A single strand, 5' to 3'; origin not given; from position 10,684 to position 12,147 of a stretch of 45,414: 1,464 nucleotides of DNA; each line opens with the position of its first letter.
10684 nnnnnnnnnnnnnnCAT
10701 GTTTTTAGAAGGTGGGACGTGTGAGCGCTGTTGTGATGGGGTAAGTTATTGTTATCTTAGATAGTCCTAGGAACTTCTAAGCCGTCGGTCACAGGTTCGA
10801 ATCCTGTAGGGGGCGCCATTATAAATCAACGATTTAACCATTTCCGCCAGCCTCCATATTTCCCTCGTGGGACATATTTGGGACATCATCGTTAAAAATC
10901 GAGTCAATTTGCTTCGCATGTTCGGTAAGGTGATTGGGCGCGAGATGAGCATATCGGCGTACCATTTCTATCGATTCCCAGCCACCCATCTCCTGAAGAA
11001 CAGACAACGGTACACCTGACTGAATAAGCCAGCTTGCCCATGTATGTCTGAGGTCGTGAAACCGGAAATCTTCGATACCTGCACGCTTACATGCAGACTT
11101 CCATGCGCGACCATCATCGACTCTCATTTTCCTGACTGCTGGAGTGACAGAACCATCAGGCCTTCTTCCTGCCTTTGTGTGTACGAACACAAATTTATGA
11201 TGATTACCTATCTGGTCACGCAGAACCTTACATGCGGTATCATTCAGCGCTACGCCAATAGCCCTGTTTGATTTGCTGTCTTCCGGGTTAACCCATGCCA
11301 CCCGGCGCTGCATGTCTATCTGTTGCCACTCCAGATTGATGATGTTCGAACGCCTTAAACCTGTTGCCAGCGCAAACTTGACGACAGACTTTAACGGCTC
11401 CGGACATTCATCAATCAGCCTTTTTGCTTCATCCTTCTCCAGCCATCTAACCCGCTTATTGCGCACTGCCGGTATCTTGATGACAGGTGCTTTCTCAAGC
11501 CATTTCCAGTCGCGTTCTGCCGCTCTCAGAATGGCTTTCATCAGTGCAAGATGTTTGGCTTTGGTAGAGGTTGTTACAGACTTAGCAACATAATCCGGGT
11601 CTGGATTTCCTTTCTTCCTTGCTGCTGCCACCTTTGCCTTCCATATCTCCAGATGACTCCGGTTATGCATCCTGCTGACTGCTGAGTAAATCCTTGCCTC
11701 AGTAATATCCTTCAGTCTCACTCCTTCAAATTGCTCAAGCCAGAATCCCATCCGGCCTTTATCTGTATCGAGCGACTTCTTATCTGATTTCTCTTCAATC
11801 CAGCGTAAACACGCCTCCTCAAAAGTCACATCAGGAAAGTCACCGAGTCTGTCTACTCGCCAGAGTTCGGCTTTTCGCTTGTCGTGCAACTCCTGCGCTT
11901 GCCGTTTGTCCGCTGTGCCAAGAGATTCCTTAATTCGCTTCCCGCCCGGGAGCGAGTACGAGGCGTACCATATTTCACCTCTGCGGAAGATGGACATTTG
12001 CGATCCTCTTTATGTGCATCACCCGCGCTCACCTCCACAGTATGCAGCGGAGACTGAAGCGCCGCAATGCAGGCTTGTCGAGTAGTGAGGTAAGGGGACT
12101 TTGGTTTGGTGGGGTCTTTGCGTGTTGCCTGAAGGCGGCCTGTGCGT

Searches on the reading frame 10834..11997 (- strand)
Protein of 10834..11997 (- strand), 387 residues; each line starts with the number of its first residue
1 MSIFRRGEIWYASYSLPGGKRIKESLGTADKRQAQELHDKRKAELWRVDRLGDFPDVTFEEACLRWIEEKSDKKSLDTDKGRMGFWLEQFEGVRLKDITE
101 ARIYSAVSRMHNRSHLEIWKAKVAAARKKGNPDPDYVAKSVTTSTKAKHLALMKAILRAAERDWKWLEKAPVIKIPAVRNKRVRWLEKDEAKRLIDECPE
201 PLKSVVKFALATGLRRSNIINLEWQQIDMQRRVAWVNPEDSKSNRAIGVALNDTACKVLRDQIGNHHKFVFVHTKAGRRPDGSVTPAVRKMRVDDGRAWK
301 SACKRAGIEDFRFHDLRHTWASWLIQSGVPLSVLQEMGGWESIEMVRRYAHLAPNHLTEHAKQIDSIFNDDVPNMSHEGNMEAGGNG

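Call 63: search_protein_families(library=pfam, proteins=[window:10834-11997:-], max_evalue=0.001)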
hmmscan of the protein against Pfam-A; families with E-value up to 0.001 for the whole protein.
window:10834-11997:- (387 aa): 1 family
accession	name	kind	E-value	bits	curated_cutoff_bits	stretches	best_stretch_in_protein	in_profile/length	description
PF00589.27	Phage_integrase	-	5e-46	157.1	27.1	1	184-355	1-171/172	Phage integrase family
